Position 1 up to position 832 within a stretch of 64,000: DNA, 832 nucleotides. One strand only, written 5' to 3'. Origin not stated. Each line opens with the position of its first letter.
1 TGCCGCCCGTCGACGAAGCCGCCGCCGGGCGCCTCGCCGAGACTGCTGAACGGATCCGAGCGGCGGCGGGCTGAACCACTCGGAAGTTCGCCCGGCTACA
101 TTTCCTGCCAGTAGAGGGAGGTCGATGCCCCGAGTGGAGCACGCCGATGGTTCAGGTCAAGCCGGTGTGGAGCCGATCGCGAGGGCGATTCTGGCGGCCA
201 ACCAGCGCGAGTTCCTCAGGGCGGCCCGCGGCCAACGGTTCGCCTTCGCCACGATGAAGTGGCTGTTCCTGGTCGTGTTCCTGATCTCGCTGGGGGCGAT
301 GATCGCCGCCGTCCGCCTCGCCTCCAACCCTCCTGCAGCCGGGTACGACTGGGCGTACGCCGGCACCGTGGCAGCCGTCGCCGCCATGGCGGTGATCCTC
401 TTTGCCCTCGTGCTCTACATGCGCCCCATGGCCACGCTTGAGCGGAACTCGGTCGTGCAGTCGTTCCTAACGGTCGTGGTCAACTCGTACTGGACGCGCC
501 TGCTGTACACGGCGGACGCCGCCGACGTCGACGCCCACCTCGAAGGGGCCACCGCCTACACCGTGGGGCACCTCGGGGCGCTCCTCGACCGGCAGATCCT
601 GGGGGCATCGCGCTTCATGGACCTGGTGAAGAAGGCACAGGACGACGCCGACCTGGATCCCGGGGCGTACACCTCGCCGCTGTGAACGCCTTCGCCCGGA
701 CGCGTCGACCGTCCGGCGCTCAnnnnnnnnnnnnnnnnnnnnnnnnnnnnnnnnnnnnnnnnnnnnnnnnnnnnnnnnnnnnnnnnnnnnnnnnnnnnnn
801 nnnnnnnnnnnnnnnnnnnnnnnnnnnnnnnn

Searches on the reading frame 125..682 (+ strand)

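Call 22: search_protein_families(library=pfam, alignment_id=A2, max_evalue=0.00001)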
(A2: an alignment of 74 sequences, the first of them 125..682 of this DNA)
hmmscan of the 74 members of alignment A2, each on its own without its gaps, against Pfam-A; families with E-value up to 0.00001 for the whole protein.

A. member 1, window:125-682:+ (186 aa): 0 families

B. families by the number of members that match (of 74 scanned): 62 families (the first 25 are shown)
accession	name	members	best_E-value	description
PF00005.33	ABC_tran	4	6.3e-29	ABC transporter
PF01471.23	PG_binding_1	2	4.2e-78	Putative peptidoglycan binding domain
PF00664.28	ABC_membrane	2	3.6e-24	ABC transporter transmembrane region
PF13304.12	AAA_21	2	1.1e-11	AAA domain, putative AbiEii toxin, Type IV TA system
PF02463.25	SMC_N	2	1.4e-06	RecF/RecN/SMC N terminal domain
PF01053.26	Cys_Met_Meta_PP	1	6.3e-109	Cys/Met metabolism PLP-dependent enzyme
PF00793.26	DAHP_synth_1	1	3.1e-79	DAHP synthetase I family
PF03710.21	GlnE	1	6.5e-79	Glutamate-ammonia ligase adenylyltransferase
PF00899.27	ThiF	1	6.6e-79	ThiF family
PF01262.27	AlaDh_PNT_C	1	4.4e-75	Alanine dehydrogenase/PNT, C-terminal domain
PF01293.25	PEPCK_ATP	1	7.9e-69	Phosphoenolpyruvate carboxykinase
PF01040.23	UbiA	1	1.6e-67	UbiA prenyltransferase family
PF01297.22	ZnuA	1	3.2e-66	Zinc-uptake complex component A periplasmic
PF00950.22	ABC-3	1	3e-57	ABC 3 transport family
PF07479.19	NAD_Gly3P_dh_C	1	4.8e-55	NAD-dependent glycerol-3-phosphate dehydrogenase C-terminus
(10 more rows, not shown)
